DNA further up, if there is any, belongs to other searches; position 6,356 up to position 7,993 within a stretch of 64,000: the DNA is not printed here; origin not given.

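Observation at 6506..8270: norCB-like gene pair whose oxidase subunit has Met in place of the second helix-X histidine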

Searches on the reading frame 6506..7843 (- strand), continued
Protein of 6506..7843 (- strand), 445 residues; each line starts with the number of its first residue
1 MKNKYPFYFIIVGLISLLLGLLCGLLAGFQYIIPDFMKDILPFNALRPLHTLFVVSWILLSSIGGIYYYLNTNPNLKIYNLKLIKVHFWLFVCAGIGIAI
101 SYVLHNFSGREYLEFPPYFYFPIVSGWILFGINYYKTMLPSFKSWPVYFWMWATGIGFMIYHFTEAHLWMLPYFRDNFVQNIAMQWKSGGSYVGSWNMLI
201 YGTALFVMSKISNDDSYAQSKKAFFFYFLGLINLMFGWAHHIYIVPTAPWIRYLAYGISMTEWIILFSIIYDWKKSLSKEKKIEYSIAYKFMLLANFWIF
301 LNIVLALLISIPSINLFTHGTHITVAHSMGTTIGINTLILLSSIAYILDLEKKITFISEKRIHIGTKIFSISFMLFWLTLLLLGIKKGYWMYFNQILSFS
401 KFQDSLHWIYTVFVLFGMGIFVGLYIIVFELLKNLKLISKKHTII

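Call 24: search_solved_structures(query=A2, max_evalue=1, show_alignments=5)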
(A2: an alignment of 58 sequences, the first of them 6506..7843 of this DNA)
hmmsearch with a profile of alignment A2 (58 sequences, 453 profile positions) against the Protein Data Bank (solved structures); distinct sequences matched with E-value up to 1: 8.
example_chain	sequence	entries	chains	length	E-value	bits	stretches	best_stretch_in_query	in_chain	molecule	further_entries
4xyd_A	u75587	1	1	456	1.6e-32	116.1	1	6-434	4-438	Nitric-oxide reductase subunit B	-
3o0r_B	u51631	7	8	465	3.6e-25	91.8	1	7-432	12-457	Nitric oxide reductase subunit B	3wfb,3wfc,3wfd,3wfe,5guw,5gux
9g6b_A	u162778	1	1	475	6.9e-23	84.3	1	7-446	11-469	cytochrome-c oxidase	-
3mk7_A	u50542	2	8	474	1.8e-22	82.9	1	5-444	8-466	Cytochrome c oxidase, cbb3-type, subunit N | Cbb3-type cytochrome c oxidase subunit CcoN1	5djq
8smr_E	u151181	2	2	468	2e-20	76.2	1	9-441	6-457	cytochrome-c oxidase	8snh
3ayf_A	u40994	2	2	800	2.4e-18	69.3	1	7-442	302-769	Nitric oxide reductase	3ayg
6xkw_n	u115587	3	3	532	3e-17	65.7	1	13-437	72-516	Cytochrome c oxidase, Cbb3-type, subunit I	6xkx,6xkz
9g83_t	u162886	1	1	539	3.4e-17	65.5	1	10-446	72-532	cytochrome-c oxidase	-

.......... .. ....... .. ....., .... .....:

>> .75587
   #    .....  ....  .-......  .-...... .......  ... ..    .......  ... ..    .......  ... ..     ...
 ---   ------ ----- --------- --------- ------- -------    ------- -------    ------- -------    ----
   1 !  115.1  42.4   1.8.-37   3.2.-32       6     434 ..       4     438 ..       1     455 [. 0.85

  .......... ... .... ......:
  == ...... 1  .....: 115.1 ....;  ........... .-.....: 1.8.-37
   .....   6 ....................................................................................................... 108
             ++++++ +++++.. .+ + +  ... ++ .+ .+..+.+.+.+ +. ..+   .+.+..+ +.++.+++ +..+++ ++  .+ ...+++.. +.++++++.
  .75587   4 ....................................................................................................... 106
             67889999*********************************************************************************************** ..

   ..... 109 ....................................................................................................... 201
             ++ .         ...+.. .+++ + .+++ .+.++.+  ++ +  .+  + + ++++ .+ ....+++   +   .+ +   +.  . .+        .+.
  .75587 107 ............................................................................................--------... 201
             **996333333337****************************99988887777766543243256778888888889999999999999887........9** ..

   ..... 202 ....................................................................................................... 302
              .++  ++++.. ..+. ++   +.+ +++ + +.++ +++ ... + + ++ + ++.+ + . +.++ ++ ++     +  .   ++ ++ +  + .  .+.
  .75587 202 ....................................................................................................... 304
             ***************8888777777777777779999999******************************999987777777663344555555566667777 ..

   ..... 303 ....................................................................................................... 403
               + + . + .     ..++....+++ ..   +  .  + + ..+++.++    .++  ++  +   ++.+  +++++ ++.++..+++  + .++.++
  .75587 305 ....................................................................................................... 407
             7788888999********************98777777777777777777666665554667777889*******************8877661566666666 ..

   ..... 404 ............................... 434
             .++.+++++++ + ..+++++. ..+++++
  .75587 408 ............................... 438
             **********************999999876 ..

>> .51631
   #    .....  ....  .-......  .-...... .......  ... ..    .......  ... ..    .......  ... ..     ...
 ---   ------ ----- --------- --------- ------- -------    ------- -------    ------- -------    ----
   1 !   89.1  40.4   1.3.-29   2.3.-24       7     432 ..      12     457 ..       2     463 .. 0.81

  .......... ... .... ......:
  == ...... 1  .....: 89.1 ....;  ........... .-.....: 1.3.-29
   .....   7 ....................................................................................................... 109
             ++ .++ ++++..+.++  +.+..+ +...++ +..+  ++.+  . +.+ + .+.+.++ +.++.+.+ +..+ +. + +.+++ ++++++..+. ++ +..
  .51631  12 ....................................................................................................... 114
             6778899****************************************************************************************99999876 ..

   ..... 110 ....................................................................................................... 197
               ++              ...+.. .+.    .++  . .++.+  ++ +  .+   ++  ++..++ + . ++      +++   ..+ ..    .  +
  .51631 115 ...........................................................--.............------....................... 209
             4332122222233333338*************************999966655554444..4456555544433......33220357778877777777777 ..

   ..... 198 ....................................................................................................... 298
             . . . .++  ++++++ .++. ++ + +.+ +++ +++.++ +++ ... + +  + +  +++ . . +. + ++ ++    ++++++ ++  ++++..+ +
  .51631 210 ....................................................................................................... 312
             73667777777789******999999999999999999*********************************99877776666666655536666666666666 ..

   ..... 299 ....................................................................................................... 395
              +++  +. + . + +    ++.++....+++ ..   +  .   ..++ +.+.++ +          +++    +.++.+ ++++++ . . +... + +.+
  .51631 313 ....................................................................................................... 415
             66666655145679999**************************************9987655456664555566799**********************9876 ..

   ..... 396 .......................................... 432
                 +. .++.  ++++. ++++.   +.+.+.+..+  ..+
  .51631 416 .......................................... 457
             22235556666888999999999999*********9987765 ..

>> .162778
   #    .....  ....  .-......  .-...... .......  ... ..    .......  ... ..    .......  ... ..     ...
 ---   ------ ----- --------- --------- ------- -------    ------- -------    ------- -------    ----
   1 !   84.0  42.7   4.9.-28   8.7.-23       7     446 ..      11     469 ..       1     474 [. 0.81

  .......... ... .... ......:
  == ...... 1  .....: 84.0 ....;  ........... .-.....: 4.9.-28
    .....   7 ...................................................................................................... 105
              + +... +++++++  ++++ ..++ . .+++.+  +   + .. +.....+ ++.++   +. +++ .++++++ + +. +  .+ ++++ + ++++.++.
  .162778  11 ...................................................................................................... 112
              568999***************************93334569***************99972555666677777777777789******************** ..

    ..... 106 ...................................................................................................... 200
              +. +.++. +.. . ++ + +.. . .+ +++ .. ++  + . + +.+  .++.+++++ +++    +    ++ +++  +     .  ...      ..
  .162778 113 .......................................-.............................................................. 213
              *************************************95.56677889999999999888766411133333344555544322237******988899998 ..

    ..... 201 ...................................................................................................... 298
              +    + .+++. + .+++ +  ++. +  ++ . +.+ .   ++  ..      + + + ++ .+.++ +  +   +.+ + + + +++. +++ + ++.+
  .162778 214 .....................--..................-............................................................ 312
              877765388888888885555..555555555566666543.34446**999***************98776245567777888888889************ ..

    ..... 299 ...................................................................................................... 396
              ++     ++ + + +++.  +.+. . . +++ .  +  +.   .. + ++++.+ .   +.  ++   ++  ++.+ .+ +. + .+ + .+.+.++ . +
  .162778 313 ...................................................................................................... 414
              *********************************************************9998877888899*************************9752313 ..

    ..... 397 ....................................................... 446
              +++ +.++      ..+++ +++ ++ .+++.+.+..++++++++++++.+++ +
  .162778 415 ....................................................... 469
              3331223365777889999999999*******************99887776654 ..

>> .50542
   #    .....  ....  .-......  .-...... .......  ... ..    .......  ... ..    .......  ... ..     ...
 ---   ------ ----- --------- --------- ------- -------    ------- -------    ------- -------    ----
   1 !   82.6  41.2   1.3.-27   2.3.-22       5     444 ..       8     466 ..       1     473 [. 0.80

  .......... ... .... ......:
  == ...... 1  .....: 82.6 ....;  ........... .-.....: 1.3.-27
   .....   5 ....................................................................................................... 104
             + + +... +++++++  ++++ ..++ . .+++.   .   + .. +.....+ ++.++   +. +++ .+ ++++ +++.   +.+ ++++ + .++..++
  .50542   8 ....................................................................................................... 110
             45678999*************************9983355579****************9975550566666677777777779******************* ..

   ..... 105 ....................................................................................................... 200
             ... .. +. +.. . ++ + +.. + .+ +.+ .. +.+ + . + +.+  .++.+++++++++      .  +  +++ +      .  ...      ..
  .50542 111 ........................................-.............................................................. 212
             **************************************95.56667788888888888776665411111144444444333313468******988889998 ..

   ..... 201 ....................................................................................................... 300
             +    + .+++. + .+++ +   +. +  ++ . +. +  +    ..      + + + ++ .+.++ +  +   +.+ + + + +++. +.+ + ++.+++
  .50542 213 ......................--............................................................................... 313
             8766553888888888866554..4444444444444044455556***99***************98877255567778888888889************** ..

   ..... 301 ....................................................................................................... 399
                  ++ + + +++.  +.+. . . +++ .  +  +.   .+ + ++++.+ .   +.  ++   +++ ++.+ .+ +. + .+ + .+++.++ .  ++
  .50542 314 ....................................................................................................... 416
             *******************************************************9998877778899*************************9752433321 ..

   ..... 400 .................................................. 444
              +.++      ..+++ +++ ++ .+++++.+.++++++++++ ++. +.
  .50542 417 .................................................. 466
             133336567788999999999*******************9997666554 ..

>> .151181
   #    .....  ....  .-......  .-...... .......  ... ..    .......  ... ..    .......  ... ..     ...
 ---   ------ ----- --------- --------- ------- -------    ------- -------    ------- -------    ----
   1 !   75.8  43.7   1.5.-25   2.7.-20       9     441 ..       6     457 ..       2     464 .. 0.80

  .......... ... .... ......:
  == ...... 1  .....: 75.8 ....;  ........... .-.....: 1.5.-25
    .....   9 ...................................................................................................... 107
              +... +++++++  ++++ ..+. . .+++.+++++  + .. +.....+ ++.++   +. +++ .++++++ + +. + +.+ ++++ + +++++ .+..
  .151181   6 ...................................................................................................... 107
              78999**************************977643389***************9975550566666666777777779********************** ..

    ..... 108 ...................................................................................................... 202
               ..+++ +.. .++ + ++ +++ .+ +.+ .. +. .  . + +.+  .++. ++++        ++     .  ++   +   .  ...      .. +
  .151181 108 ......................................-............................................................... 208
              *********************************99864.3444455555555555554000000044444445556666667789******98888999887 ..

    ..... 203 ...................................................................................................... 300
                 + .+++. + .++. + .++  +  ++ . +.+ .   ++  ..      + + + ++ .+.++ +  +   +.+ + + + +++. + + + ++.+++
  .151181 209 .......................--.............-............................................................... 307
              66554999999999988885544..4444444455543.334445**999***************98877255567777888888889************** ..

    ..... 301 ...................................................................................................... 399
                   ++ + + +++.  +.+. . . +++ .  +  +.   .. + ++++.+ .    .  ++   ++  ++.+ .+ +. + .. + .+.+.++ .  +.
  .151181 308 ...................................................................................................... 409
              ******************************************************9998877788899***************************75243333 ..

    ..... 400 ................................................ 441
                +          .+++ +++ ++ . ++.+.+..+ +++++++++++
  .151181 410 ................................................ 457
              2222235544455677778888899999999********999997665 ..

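Call 26: find_related_loci(query=A2, collection=genome_contigs, flank=8000)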
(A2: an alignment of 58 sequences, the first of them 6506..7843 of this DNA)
Query A2 (445 aa) in genome_contigs; peptide patterns used: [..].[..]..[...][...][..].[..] (x = any residue, [..] = any of these).
600 stretches matched a pattern (row limit reached: there are more); 591 encode a relative of the query (tblastn E <= 1e-3); the best 80 are kept; 80 distinct loci.
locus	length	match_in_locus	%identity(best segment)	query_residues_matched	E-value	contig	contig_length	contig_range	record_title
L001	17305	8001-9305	78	2-442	0e+0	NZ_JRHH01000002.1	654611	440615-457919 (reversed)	Flavobacterium aquatile LMG 4008 = ATCC 11947 strain LMG 4008 contig2, whole genome shotgun sequence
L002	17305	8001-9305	78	2-442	0e+0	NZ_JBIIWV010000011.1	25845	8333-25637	MAG: Flavobacterium sp. isolate ME2005-05-25_3300042391_group2_bin113 Rohwer_bin844_scaffold_473_c1, whole genome shotgu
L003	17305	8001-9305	79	3-443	0e+0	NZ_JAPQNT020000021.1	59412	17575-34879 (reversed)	Flavobacterium sp. SUN046 contig21, whole genome shotgun sequence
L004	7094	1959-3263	78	3-443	0e+0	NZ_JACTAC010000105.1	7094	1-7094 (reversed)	Flavobacterium macrobrachii strain an-8 105_length_7094_depth_1.29x, whole genome shotgun sequence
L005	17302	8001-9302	77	3-442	0e+0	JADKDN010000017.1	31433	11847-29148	MAG: Flavobacterium sp. isolate OdNW_18-Q3-R42-56_BATAC.385 tig00031894-10-315950, whole genome shotgun sequence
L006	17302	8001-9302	78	3-442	0e+0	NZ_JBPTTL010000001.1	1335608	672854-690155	Flavobacterium sp. RSB2_4_14 1, whole genome shotgun sequence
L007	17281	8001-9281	76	3-435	0e+0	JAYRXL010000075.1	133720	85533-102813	MAG: Flavobacterium sp. isolate EBPR_ori4bin.31 k141_182617, whole genome shotgun sequence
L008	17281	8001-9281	76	3-435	0e+0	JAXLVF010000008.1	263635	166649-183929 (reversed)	MAG: Flavobacteriaceae bacterium isolate STL-BAC49 C4.44.fa-8, whole genome shotgun sequence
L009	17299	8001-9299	76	3-441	0e+0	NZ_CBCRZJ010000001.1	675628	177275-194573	Flavobacterium longum strain CIP111716T isolate CIP111716T NODE_0001, whole genome shotgun sequence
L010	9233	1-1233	75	25-441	0e+0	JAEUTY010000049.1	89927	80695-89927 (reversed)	MAG: Flavobacterium sp. isolate new MAG-341 k141_600264, whole genome shotgun sequence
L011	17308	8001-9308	74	2-443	0e+0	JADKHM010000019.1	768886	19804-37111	MAG: Flavobacterium sp. isolate Skiv_18-Q3-R9-52_BAT3C.440 tig01148503-10-7671820, whole genome shotgun sequence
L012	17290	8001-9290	74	3-436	0e+0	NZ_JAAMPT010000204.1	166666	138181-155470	Flavobacterium solisilvae strain SE-s27 1025, whole genome shotgun sequence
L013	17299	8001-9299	72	2-436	0e+0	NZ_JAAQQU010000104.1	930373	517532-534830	Flavobacterium sp. J49 482, whole genome shotgun sequence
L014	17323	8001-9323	71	2-442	0e+0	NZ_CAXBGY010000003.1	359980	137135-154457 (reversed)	MAG: uncultured Flavobacterium sp. isolate ERR2762141_binner12_Refined_70 ERZ3421844.44, whole genome shotgun sequence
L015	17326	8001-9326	70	2-442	0e+0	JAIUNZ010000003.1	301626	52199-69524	MAG: Bacteroidetes bacterium isolate FLAVO1 3300009517-bin.6~Ga0102832_1000067, whole genome shotgun sequence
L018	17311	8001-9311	72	1-442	0e+0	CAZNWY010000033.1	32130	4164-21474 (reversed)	MAG TPA_asm: uncultured Flavobacterium sp. isolate SRP262948_co1_69 genome assembly, contig: NODE_1240_length_32130_cov_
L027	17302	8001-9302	74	3-436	0e+0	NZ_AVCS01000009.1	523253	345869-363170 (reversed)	Flavobacterium enshiense DK69 FEDK69T_9, whole genome shotgun sequence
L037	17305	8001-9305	54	1-435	5e-157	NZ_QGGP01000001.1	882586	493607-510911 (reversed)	Xanthomarina spongicola strain DSM 22637 LX78DRAFT_scaffold00001.1, whole genome shotgun sequence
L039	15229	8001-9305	54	1-435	7e-157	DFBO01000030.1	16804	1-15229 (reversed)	MAG TPA_asm: Flavobacteriaceae bacterium UBA3078 UBA3078_contig_9827, whole genome shotgun sequence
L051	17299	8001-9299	54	1-433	3e-152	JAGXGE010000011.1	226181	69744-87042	MAG: Aequorivita sp. isolate LH_M31 k141_423439, whole genome shotgun sequence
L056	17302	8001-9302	53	1-434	1e-150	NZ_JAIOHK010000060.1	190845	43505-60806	MAG: Altibacter sp. isolate MAG_02 contig_155160, whole genome shotgun sequence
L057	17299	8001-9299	52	1-433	2e-150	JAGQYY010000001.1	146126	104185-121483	MAG: Aequorivita sp. isolate HKST-UBA77 NODE_1_length_146126_cov_6.444858, whole genome shotgun sequence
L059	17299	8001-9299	52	1-433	3e-149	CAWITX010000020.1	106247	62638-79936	MAG: uncultured Flavobacteriaceae bacterium isolate MFD01721.bin.1.346 genome assembly, contig: contig_9817, whole genom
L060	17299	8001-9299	52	1-433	4e-149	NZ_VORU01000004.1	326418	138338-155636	Aequorivita lipolytica strain Y10-2 NODE_4_length_326418_cov_272.039, whole genome shotgun sequence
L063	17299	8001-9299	53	1-433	2e-148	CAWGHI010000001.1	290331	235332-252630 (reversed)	MAG: uncultured Flavobacteriaceae bacterium isolate MFD01721.bin.2.122 genome assembly, contig: contig_10110, whole geno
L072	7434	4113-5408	54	2-433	6e-147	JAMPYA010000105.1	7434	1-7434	MAG: Flavobacteriaceae bacterium isolate R2F_R2FSRR_metabat.57 R2F_C5952, whole genome shotgun sequence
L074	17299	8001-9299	50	1-433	3e-146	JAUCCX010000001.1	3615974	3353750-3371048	MAG: Aequorivita sp. isolate R32x_68d_np_Bin2.4 contig_2, whole genome shotgun sequence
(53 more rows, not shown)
